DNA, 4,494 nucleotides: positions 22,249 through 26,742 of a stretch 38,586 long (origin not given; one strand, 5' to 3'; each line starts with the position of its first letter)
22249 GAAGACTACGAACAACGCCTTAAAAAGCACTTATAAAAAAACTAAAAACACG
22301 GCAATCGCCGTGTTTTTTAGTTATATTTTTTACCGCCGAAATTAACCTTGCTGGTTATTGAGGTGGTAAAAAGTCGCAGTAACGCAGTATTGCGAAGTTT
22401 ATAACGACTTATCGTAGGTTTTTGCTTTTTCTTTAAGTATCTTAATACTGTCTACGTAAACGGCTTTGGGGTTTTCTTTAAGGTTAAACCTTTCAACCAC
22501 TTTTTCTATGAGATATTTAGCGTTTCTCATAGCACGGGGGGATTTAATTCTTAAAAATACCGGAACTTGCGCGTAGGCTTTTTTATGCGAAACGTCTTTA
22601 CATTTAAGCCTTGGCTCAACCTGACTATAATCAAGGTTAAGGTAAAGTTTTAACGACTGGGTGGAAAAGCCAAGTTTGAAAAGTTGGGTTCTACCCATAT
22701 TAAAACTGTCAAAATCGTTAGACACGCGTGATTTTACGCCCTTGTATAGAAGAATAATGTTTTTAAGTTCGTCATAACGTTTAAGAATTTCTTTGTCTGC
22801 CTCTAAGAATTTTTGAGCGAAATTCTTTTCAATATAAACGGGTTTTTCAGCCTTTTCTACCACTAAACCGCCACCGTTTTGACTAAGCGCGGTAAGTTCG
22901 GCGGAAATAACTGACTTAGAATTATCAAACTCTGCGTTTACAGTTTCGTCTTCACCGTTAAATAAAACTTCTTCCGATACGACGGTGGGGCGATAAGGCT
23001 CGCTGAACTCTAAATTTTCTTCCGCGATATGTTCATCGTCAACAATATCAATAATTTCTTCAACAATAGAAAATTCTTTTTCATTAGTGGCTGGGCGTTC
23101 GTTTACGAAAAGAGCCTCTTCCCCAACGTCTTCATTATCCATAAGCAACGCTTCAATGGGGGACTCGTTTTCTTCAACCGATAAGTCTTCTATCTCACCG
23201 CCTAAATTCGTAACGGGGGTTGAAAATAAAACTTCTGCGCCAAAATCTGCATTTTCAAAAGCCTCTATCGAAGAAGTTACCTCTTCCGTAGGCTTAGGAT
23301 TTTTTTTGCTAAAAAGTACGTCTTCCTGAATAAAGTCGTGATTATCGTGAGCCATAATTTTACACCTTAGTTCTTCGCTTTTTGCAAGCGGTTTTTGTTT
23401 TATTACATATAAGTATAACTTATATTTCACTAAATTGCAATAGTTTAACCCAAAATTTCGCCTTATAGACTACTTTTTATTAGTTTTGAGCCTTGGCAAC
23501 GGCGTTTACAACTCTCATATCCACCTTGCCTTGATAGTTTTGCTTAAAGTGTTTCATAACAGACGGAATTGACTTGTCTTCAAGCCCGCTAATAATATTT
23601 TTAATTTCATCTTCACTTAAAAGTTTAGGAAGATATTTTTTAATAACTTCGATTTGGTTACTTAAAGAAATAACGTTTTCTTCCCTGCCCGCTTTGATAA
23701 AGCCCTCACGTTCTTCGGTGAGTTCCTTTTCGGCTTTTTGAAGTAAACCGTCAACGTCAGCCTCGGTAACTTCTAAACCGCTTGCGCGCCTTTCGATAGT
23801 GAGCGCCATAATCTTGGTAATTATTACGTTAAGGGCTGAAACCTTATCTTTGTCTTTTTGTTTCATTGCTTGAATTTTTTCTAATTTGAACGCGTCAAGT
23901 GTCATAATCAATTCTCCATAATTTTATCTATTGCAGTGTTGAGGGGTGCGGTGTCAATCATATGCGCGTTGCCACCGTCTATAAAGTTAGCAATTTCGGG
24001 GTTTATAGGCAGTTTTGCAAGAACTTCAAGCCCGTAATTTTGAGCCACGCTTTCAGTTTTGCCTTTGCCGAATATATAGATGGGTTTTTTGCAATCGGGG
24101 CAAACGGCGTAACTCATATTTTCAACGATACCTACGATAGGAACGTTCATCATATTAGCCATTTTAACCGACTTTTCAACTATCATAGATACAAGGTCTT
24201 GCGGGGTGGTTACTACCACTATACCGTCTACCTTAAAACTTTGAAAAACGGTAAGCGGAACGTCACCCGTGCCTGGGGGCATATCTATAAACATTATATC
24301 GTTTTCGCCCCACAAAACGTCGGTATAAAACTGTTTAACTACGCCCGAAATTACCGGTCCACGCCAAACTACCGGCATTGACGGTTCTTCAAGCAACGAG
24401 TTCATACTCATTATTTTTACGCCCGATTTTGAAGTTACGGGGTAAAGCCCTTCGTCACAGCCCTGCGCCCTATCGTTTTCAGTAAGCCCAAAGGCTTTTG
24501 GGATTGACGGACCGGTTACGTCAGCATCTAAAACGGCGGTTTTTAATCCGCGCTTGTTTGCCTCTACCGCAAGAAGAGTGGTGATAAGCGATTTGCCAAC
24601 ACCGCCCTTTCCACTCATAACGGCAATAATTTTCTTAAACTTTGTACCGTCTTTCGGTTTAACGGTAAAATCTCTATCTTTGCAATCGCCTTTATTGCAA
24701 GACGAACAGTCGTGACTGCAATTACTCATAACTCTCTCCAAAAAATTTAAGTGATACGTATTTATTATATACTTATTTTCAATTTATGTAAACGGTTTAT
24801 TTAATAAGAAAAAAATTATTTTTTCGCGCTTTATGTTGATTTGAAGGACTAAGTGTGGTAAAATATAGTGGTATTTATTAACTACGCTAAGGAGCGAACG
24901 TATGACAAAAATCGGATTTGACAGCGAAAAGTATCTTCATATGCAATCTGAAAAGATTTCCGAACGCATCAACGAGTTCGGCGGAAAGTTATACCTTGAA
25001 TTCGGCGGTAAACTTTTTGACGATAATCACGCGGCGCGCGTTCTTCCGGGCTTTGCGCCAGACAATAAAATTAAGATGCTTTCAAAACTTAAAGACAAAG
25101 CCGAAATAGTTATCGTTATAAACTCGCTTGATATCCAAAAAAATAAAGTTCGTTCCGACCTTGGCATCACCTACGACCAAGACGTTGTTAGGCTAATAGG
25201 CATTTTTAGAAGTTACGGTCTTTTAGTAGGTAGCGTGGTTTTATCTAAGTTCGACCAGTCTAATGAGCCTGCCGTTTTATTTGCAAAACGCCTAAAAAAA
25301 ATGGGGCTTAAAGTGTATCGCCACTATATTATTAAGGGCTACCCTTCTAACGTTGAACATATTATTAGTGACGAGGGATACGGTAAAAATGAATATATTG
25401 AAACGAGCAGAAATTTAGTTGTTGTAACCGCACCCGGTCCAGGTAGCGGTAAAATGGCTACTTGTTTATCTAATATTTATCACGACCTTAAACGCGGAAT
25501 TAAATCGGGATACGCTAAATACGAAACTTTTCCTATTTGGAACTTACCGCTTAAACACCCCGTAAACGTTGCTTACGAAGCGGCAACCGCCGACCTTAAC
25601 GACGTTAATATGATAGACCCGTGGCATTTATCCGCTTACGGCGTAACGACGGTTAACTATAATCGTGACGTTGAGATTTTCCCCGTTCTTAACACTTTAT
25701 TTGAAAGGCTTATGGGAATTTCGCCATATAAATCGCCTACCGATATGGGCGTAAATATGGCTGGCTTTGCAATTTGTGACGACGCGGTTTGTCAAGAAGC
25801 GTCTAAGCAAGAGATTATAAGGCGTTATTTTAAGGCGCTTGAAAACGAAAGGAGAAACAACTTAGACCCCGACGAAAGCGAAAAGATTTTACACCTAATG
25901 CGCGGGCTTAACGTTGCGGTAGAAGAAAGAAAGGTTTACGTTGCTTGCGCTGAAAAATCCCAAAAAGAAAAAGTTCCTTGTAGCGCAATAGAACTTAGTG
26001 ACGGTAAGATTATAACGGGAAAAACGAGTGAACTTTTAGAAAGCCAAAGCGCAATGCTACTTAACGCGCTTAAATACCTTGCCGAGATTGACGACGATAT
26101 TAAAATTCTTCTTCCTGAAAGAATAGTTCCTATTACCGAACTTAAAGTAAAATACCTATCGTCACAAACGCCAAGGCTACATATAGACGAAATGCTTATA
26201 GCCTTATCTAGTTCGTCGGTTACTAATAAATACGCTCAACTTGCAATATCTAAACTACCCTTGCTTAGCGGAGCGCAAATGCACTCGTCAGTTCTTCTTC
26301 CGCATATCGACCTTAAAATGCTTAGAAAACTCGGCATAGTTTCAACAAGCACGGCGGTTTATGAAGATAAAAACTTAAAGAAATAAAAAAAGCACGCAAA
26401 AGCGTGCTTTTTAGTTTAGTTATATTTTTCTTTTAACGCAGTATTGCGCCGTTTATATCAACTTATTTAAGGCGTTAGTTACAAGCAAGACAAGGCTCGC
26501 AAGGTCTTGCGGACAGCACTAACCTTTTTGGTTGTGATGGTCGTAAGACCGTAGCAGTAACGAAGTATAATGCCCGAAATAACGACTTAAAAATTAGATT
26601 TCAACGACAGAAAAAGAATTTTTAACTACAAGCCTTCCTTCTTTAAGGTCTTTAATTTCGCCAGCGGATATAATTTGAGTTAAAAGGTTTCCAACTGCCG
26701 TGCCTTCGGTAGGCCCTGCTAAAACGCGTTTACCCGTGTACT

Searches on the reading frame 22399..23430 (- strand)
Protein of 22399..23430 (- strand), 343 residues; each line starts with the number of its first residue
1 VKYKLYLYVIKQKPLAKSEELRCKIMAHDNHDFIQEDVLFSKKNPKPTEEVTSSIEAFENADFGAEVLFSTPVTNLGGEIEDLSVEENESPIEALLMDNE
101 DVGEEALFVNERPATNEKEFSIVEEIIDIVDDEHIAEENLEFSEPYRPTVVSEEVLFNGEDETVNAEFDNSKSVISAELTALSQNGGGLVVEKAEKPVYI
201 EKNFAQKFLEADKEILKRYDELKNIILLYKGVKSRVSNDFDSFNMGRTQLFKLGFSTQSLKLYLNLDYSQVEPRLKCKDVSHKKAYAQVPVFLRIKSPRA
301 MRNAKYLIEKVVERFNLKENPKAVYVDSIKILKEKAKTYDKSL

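Call 23: search_protein_families(library=pfam, proteins=[window:22399-23430:-])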
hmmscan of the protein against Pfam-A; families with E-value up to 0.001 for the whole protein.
window:22399-23430:- (343 aa): 0 families

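Call 45: find_homologous_proteins(query=window:22399-23430:-, max_evalue=1e-20)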
Query window:22399-23430:- (343 aa): 113 proteins with E <= 1e-20 among 2625 candidates.
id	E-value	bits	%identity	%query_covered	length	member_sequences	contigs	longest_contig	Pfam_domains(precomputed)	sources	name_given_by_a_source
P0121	2.2e-177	607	91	93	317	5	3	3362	-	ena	-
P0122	1.5e-155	536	79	93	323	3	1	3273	-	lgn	-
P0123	3.6e-142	492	76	92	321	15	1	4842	-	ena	-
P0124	3.7e-141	488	75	92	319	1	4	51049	-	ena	-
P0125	1.3e-113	398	67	92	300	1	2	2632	-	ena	-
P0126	6.6e-111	389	65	92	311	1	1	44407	-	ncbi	-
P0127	4.6e-106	373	63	92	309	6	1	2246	-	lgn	-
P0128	3.4e-104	367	63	92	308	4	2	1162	-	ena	-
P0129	4.6e-103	363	65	92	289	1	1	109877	-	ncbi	-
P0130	3.6e-102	360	62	92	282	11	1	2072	-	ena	-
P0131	1.2e-100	355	64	92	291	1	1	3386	-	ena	-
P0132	1.4e-100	355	63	92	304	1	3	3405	-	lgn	-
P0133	8.2e-100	353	62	92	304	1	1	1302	-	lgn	-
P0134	1.5e-99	352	62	92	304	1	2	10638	-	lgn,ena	-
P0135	5.2e-99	350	63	92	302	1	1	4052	-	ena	-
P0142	3.2e-90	321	57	92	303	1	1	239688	-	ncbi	-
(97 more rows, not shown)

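Call 47: find_encoding_contigs(protein=P0124, flank=10000, max_places=4)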
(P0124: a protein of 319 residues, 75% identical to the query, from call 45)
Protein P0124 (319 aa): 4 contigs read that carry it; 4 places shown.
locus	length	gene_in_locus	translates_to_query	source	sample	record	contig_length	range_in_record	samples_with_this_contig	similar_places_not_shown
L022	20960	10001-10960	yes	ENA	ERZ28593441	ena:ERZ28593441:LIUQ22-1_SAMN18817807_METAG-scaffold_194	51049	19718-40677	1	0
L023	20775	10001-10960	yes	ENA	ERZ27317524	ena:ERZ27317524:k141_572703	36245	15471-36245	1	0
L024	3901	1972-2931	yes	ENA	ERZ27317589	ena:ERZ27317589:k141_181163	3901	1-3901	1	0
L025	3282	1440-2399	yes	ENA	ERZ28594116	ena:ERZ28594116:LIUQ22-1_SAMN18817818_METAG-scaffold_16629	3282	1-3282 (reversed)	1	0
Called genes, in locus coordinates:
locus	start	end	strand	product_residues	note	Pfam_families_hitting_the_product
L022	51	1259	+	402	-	PF13855:LRR_8 (faint), PF13306:LRR_5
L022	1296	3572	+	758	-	-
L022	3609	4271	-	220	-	PF06695:Sm_multidrug_ex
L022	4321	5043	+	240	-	PF01171:ATP_bind_3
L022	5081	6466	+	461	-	PF00370:FGGY_N, PF02782:FGGY_C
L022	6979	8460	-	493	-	PF08903:DUF1846, PF20921:DUF1846_C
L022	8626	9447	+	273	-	PF01656:CbiA, PF10609:ParA, PF13614:AAA_31 (faint)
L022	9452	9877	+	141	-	PF09424:YqeY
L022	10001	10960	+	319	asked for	-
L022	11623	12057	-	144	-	-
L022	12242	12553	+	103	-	PF00829:Ribosomal_L21p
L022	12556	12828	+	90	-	PF01016:Ribosomal_L27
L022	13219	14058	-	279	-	-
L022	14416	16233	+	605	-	PF17297:PEPCK_N, PF00821:PEPCK_GTP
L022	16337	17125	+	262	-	PF01734:Patatin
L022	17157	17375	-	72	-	-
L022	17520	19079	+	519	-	-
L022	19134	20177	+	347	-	PF21762:DEDDh_C (faint)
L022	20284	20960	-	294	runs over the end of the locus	PF14808:TMEM164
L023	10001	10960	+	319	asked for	-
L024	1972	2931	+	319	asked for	-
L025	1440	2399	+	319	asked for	-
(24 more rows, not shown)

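Call 48: find_encoding_contigs(protein=P0122, flank=10000, max_places=4)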
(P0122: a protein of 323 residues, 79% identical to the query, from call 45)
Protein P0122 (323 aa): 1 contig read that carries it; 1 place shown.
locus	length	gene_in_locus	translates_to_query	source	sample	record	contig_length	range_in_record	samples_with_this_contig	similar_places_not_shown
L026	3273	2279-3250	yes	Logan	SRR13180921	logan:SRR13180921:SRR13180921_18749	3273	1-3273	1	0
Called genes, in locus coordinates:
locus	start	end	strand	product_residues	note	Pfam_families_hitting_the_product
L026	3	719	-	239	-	?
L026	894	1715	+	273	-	PF01656:CbiA, PF10609:ParA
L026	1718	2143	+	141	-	PF09424:YqeY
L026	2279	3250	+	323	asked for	-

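Call 49: find_encoding_contigs(protein=P0121, flank=10000, max_places=4)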
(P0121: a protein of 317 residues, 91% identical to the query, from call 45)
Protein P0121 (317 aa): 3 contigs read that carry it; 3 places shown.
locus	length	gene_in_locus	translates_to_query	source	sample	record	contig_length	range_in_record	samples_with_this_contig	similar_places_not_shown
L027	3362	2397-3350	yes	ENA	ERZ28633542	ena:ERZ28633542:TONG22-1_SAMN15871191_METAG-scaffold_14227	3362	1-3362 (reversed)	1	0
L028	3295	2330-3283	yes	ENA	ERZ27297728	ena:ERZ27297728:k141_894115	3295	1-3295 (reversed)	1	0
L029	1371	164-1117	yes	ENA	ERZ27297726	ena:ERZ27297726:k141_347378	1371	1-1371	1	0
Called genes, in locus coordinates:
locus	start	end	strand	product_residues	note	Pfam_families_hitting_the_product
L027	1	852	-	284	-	?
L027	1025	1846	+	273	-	PF01656:CbiA, PF10609:ParA, PF13614:AAA_31 (faint)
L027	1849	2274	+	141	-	PF09424:YqeY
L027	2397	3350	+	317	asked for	-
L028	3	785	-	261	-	?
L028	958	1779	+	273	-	PF01656:CbiA, PF10609:ParA, PF13614:AAA_31 (faint)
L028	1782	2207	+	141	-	PF09424:YqeY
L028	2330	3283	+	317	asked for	-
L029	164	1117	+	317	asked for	-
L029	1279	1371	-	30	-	?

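Call 77: find_encoding_contigs(protein=P0129, flank=10000, max_places=2)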
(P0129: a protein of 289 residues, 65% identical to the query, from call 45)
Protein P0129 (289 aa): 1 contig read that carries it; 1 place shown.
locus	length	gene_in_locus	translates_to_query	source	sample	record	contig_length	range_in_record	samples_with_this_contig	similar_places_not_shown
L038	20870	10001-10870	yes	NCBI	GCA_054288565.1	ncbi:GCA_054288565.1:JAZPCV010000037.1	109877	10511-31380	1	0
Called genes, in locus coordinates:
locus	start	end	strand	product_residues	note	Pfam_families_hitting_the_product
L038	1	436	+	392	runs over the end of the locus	PF13306:LRR_5 (weak), PF13855:LRR_8 (faint), PF13306:LRR_5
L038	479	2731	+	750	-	-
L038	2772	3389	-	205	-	PF06695:Sm_multidrug_ex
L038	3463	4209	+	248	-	PF01171:ATP_bind_3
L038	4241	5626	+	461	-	PF00370:FGGY_N, PF02782:FGGY_C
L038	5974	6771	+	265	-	PF09479:Flg_new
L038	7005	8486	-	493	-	PF08903:DUF1846, PF20921:DUF1846_C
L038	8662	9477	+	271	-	PF01656:CbiA, PF10609:ParA, PF13614:AAA_31 (faint)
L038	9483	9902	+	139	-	PF09424:YqeY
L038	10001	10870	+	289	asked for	-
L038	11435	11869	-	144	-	-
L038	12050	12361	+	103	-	PF00829:Ribosomal_L21p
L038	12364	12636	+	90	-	PF01016:Ribosomal_L27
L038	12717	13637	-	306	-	-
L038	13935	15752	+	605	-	PF17297:PEPCK_N, PF00821:PEPCK_GTP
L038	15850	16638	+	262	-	PF01734:Patatin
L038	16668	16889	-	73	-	-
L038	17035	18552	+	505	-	-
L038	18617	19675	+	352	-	PF13482:RNase_H_2 (faint), PF21762:DEDDh_C (weak)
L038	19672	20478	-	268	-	PF02655:ATP-grasp_3, PF05770:Ins134_P3_kin (faint), PF08443:RimK, PF02955:GSH-S_ATP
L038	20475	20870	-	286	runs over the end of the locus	PF02655:ATP-grasp_3, PF08443:RimK, PF02955:GSH-S_ATP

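Call 78: find_encoding_contigs(protein=P0126, flank=10000, max_places=2)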
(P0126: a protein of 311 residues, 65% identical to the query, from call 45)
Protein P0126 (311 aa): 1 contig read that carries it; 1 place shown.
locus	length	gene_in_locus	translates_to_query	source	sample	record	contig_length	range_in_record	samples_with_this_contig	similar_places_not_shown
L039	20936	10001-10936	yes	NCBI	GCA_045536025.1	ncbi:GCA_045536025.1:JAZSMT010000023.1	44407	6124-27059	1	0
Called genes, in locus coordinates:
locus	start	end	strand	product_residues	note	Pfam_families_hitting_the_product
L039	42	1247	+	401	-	PF13855:LRR_8 (faint), PF13306:LRR_5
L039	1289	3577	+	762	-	-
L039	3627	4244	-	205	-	PF06695:Sm_multidrug_ex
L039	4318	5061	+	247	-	PF01171:ATP_bind_3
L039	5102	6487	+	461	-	PF00370:FGGY_N, PF02782:FGGY_C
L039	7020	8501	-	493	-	PF08903:DUF1846, PF20921:DUF1846_C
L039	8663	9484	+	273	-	PF01656:CbiA, PF10609:ParA, PF13614:AAA_31 (faint)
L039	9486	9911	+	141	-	PF09424:YqeY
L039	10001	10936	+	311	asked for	-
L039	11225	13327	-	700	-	PF19543:GH123_N (faint)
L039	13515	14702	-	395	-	PF00871:Acetate_kinase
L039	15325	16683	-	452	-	PF02614:UxaC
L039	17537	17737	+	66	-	PF12833:HTH_18, PF00165:HTH_AraC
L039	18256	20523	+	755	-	PF12844:HTH_19 (weak), PF07883:Cupin_2, PF00501:AMP-binding, PF13193:AMP-binding_C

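Call 105: find_encoding_contigs(protein=P0142, flank=10000, max_places=2)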
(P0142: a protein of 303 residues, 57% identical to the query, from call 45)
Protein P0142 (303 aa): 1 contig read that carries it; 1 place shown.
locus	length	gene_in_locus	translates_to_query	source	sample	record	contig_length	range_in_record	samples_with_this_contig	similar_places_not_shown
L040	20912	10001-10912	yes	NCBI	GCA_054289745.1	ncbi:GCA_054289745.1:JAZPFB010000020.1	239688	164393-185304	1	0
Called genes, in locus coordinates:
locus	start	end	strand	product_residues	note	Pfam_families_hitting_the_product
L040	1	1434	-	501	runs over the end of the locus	-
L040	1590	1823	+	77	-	-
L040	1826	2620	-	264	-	PF01734:Patatin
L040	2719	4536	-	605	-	PF17297:PEPCK_N, PF00821:PEPCK_GTP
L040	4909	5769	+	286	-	-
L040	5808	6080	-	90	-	PF01016:Ribosomal_L27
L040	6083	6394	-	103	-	PF00829:Ribosomal_L21p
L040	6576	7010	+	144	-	-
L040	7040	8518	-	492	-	PF08903:DUF1846, PF20921:DUF1846_C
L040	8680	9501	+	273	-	PF01656:CbiA, PF10609:ParA, PF13614:AAA_31 (faint)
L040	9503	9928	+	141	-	PF09424:YqeY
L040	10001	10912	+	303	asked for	-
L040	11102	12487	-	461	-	PF00370:FGGY_N, PF02782:FGGY_C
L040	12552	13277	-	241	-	PF01171:ATP_bind_3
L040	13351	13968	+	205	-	PF06695:Sm_multidrug_ex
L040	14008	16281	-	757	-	-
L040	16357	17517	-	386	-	PF13306:LRR_5 (weak), PF13855:LRR_8 (faint), PF13306:LRR_5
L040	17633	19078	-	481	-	PF01433:Peptidase_M1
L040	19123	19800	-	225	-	PF01551:Peptidase_M23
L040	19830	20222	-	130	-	-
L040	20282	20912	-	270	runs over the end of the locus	PF00702:Hydrolase (weak), PF13344:Hydrolase_6, PF13242:Hydrolase_like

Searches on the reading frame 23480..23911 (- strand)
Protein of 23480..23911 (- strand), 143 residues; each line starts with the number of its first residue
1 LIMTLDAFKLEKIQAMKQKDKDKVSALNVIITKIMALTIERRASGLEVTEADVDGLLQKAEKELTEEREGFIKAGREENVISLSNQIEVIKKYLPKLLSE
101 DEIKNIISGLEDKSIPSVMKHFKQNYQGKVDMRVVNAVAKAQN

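Call 23: search_protein_families(library=pfam, proteins=[window:23480-23911:-])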
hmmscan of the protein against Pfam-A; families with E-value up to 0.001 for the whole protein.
window:23480-23911:- (143 aa): 1 family
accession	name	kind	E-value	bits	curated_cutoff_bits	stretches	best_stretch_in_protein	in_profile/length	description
PF09424.15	YqeY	-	3.4e-19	69.8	27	1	13-141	9-141/143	Yqey-like protein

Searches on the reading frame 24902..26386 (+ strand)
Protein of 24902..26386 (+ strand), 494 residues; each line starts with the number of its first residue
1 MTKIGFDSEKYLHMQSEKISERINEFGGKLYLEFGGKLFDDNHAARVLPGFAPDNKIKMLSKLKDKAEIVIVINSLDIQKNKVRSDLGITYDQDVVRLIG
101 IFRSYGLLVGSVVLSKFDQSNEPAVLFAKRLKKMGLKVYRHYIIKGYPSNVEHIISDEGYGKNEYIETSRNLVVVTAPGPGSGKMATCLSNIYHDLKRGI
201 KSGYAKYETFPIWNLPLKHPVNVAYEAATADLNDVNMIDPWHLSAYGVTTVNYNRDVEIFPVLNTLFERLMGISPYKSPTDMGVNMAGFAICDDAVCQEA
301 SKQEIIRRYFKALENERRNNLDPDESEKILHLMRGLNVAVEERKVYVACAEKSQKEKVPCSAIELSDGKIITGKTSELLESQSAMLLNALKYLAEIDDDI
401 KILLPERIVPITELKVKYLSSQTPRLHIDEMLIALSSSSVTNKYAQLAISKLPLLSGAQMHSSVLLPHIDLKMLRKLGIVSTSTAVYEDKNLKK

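Call 23: search_protein_families(library=pfam, proteins=[window:24902-26386:+])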
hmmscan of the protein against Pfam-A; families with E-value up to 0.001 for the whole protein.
window:24902-26386:+ (494 aa): 2 families
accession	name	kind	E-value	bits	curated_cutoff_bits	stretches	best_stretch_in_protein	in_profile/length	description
PF08903.17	DUF1846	-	3.1e-175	582.2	27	1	4-335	1-331/333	Domain of unknown function DUF1846, N-terminal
PF20921.3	DUF1846_C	-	1.1e-53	181.5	27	1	341-492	1-152/153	Domain of unknown function DUF1846, C-terminal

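Call 25: find_encoding_contigs(protein=window:24902-26386:+, flank=10000, max_places=10)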
Protein window:24902-26386:+ (494 aa): no gene with exactly this product is on record in the collection.

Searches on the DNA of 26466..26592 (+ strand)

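Call 98: build_rna_model(alignment_id=A5, structure=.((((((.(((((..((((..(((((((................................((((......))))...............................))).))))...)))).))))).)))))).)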
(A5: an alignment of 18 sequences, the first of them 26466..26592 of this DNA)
Model R1 built from alignment A5 (18 sequences, 134 columns); structure: as given.
model positions 126; base pairs 26; branch points 0; effective number of sequences 2.79; information 0.59 bits per position. Calibrated on 0.2 Mb of random sequence (short: E-values are rough).
structure used (alignment columns):
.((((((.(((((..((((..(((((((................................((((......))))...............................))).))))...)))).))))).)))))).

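Call 99: search_with_rna_model(model_id=R1, source=window, filters=off, max_evalue=10)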
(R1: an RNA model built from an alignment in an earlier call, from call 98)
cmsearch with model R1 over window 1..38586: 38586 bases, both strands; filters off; matches with E-value up to 10: 35.
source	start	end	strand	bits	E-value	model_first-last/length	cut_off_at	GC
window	37342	37468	+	129.1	4.7e-29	1-126/126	no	0.43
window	26466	26591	+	116.5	5.4e-26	1-126/126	no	0.44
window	37470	37595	+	112.3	5.6e-25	1-126/126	no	0.4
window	22283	22413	+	34.2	4.2e-06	1-126/126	no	0.36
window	37342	37468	-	20.4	0.0086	1-126/126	no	0.43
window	33849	33905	-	16.6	0.074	1-126/126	no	0.44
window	26466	26591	-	16.1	0.098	1-126/126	no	0.44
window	37470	37595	-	13.1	0.5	1-126/126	no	0.4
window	25816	25866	+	12.3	0.79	1-126/126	no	0.35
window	14757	14783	-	12.2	0.83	1-126/126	no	0.41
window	5625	5651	+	12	0.97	1-126/126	no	0.11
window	12622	12680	+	11.2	1.4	1-126/126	no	0.27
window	22709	22766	+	10.7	2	1-126/126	no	0.33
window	11862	11884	+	10.5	2.1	1-126/126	no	0.39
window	26344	26453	+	10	2.8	15-112/126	no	0.33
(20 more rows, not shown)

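Call 100: search_with_rna_model(model_id=R1, sources=[L001, L002, L003, L004, L005, L008, L010, L011, L012, L022, L026, L027, L029, L038, L039], max_evalue=1)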
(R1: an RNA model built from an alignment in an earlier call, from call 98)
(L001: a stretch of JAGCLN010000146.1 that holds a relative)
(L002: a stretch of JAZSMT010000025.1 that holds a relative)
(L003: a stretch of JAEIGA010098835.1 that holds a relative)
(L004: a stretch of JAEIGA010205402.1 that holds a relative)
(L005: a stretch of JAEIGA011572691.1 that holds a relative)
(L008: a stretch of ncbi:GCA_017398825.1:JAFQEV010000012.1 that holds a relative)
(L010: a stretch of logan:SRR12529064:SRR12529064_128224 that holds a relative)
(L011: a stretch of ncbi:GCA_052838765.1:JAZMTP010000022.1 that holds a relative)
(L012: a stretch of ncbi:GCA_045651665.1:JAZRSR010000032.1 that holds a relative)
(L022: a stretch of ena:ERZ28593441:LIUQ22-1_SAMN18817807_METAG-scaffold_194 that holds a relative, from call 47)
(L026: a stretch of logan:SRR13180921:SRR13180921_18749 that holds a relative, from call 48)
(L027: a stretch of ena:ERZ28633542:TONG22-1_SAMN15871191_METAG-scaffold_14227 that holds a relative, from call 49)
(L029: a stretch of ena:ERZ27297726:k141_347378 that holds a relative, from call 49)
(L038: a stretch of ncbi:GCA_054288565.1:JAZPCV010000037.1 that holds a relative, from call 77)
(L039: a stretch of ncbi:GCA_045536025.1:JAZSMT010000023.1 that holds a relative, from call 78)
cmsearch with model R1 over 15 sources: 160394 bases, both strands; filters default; matches with E-value up to 1: 30.
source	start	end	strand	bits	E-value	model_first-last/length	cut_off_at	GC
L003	1933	2058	-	130.9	7.2e-29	1-126/126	no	0.46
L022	6470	6595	-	124.2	3e-27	1-126/126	no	0.44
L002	5623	5749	-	121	1.8e-26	1-126/126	no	0.41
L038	10874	10998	-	119.3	4.7e-26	1-126/126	no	0.37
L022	10962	11088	-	117.6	1.2e-25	1-126/126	no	0.41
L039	18037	18161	-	115.9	3.1e-25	1-126/126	no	0.34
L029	1103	1228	-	113.2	1.4e-24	1-126/126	no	0.41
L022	12861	12986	-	111.2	4.3e-24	1-126/126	no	0.47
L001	57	184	-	110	8.3e-24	1-126/126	no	0.42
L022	11243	11369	-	107.9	2.6e-23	1-126/126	no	0.44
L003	2060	2185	-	107.4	3.4e-23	1-126/126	no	0.44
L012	8863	8987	+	103.5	3.1e-22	1-126/126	no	0.4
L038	5629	5755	-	101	1.2e-21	1-126/126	no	0.37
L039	6483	6607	-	100.3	1.8e-21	1-126/126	no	0.38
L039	10949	11074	-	94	6.1e-20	1-126/126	no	0.42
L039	20642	20767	-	91.2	2.9e-19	1-126/126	no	0.41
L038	6815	6932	-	45.5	3.2e-08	1-126/126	no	0.34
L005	985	1035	+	36.5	4.7e-06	1-51/126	3'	0.43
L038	11000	11122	-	35.5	8.1e-06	1-126/126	no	0.34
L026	3236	3273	-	29.6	0.00022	89-126/126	5'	0.42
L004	1822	1941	+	28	0.00054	1-126/126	no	0.39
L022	13008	13117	-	27.9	0.00057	1-126/126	no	0.38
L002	5756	5836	-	25.7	0.002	18-109/126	no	0.36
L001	1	55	-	24.6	0.0035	1-55/126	3'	0.36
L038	11154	11220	-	21.9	0.016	27-99/126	no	0.42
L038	10874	10998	+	20.1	0.044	1-126/126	no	0.37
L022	6604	6681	-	19.8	0.05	1-126/126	no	0.4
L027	3336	3362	-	19.2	0.071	100-126/126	5'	0.33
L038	98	201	-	18.5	0.11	1-126/126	no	0.38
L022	11090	11188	-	15.6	0.54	1-126/126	no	0.38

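Call 106: search_with_rna_model(model_id=R1, source=L040, filters=off, max_evalue=1)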
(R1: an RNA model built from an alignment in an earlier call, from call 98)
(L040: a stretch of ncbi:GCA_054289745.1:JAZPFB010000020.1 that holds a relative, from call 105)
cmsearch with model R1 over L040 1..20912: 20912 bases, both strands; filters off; matches with E-value up to 1: 5.
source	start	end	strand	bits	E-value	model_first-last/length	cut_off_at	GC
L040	10981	11106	+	98.1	8e-22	1-126/126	no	0.36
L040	15248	15301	+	13.1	0.27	47-99/126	no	0.37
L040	14738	14817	-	12.5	0.4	1-126/126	no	0.29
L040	1809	1840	+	11.5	0.69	1-126/126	no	0.28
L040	1809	1840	-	11.2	0.8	1-126/126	no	0.28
